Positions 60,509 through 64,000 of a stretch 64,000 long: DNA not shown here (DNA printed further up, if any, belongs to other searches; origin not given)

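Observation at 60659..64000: Response-regulator receiver domain spliced into a giant tandem HdrA-like oxidoreductase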

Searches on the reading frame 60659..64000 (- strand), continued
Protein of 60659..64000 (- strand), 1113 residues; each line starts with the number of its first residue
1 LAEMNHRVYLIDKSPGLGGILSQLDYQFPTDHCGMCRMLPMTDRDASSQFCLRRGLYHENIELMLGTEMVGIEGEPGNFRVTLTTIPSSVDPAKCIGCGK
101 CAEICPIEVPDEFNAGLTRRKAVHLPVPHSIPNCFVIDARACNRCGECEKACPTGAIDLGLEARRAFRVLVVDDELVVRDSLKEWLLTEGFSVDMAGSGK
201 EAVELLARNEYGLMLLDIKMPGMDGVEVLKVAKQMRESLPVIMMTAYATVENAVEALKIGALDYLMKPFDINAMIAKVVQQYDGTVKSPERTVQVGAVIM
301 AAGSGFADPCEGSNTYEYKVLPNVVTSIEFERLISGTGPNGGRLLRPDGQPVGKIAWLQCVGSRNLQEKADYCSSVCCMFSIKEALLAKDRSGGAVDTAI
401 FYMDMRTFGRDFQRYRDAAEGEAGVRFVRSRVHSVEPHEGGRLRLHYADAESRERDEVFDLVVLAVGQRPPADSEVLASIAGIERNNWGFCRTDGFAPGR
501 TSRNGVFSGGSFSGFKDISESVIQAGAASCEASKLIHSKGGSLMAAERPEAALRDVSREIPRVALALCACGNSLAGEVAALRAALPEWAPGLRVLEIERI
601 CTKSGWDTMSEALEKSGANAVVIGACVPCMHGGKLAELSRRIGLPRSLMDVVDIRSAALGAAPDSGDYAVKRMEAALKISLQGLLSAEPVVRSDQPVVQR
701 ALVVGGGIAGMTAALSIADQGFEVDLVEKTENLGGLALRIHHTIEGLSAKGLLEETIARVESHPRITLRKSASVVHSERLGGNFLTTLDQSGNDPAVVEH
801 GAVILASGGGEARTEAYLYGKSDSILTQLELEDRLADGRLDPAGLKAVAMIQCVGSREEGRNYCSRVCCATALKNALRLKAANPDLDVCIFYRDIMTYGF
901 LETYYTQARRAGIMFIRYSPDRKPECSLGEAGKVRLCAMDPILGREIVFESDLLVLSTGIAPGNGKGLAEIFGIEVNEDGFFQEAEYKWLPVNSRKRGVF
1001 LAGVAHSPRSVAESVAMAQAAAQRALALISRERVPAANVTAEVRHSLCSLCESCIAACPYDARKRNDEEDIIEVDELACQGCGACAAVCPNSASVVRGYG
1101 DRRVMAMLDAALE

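Call 45: predict_structure(alignment_id=A1)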
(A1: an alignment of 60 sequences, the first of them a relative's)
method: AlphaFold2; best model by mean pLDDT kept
length: 1136 residues; sequences in the alignment: 60
mean_pLDDT: 77.7   pTM: 0.77
mean pLDDT of the five models: 77.7, 76.9, 74.4, 70.2, 68.8
residues with pLDDT >= 90: 273; 70-90: 601; 50-70: 129; < 50: 133
segments of 3 or more residues with pLDDT < 50: 1-4, 47-79, 151-154, 535-539, 567-572, 680-688, 1008-1019, 1059-1073, 1098-1136
pLDDT, mean of each block of 10 residues (from residue 1): 63 83 82 82 53 38 35 43 79 90 87 73 83 80 79 60 79 82 80 89 88 87 85 90 64 86 84 73 81 77 78 86 82 84 92 79 81 93 82 72 81 86 80 74 89 89 93 88 93 80 85 81 87 58 76 91 57 62 84 77 86 83 82 89 81 62 80 68 46 74 70 61 93 95 94 90 83 91 96 92 77 84 91 86 92 92 91 91 80 90 94 82 73 92 90 83 89 94 83 84 68 39 81 83 89 67 36 54 57 53 41 40 43 40
secondary structure, 60 per line:
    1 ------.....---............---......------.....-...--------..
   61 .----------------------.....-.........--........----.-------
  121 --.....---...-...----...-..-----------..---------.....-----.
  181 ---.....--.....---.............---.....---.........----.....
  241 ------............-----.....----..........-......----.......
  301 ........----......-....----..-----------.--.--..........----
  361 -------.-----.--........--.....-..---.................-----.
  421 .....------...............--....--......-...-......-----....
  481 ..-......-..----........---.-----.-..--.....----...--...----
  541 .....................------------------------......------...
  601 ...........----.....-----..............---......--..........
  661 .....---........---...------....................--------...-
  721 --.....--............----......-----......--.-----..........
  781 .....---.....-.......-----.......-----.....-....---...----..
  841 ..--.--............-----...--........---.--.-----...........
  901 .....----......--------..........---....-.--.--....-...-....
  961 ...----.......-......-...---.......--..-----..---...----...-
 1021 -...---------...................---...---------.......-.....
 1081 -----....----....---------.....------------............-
elements in order (helices of 4 or more, strands of 3 or more residues): E7-11 H15-26 E30-35 H42-46 E84-88 E90-98 E101-108 H123-127 E131-133 E142-144 H170-174 H184-188 E191-195 H199-211 E215-219 H223-231 E236-240 H247-258 E264-268 H273-282 E284-289 H294-308 E313-318 E320-323 E347-349 H350-356 E377-384 H398-414 E420-425 H432-446 E449-452 E455-460 E466-471 E477-482 E484-489 H497-504 E520-524 E529-531 H541-561 E586-591 H598-611 E616-620 H626-639 E643-648 H651-665 E672-676 H689-708 E717-719 E723-727 H731-741 E746-751 H758-762 H772-785 E789-793 E795-801 E807-813 E819-823 E825-828 E832-834 E848-850 H851-859 E870-877 H890-905 E910-915 H924-933 E937-940 E948-951 E957-963 E968-974 E976-981 E983-985 H989-995 E1022-1024 H1034-1052 E1056-1058 H1068-1074 H1076-1080 E1086-1089 E1094-1097 H1107-1111 H1124-1135

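Call 49: fold_search(model_id=the predicted structure, library=pdb)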
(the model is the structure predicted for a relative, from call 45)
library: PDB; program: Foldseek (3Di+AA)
matches with E <= 10: 1944; with E <= 0.001: 1061
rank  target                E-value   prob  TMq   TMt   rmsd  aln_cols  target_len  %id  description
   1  8rvu_A                1.4e-38  1.00  0.35  0.57  10.9       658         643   26  CryoEM structure of the Elp-Hdr complex of Methanothermobacter marburgensis state 2 (composite structure) (released 2025-05-14)
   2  5odc_A                1.4e-38  1.00  0.31  0.51  12.8       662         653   26  Heterodisulfide reductase / [NiFe]-hydrogenase complex from Methanothermococcus thermolithotrophicus at 2.3 A resoluti (released 2017-08-30)
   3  8rvy_A                5.6e-38  1.00  0.39  0.65   7.0       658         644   27  CryoEM structure of the Elp-Hdr complex of Methanothermobacter marburgensis state 1 (composite structure) (released 2025-05-14)
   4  5odi_A                1.8e-37  1.00  0.31  0.49  12.8       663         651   26  Heterodisulfide reductase / [NiFe]-hydrogenase complex from Methanothermococcus thermolithotrophicus cocrystallized wi (released 2017-08-30)
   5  5odh_A                2.1e-37  1.00  0.31  0.50  12.9       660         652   27  Heterodisulfide reductase / [NiFe]-hydrogenase complex from Methanothermococcus thermolithotrophicus soaked with heter (released 2017-08-30)
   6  8rvu_a                1.0e-35  1.00  0.35  0.90   3.0       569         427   27  CryoEM structure of the Elp-Hdr complex of Methanothermobacter marburgensis state 2 (composite structure) (released 2025-05-14)
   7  8rwn_A                2.7e-35  1.00  0.35  0.90   3.1       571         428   27  CryoEM structure of the Hdr(ABC)2 subunits of the Elp-Hdr complex of Methanothermobacter marburgensis (released 2025-05-14)
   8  7bkb_A                3.3e-35  1.00  0.34  0.55  10.8       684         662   23  Formate dehydrogenase - heterodisulfide reductase - formylmethanofuran dehydrogenase complex from Methanospirillum hun (released 2021-09-29)
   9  7bkd_A                8.3e-34  1.00  0.39  0.64   7.5       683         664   23  Formate dehydrogenase - heterodisulfide reductase - formylmethanofuran dehydrogenase complex from Methanospirillum hun (released 2021-09-29)
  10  7bke_A                8.2e-32  1.00  0.35  0.86   3.1       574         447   26  Formate dehydrogenase - heterodisulfide reductase - formylmethanofuran dehydrogenase complex from Methanospirillum hun (released 2021-09-29)
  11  7bkd_a                1.3e-30  1.00  0.35  0.85   3.5       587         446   26  Formate dehydrogenase - heterodisulfide reductase - formylmethanofuran dehydrogenase complex from Methanospirillum hun (released 2021-09-29)
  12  6tjr_A                1.9e-24  1.00  0.27  0.85   3.1       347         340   27  Structure of HdrA-like subunit from Hyphomicrobium denitrificans (released 2020-08-19)
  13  5mh4                  2.2e-13  1.00  0.21  0.69   5.1       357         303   18  Crystal Structure of Lactococcus lactis Thioredoxin Reductase (FR conformation) (released 2017-04-12)
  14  3ab1_B                2.7e-13  1.00  0.16  0.41   9.5       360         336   18  Crystal Structure of Ferredoxin NADP+ Oxidoreductase (released 2010-11-24)
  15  7jyp                  4.6e-13  1.00  0.19  0.56   7.3       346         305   15  Structure of thioredoxin reductase from the thermophilic eubacterium Thermosipho africanus TCF52B (released 2021-10-06)
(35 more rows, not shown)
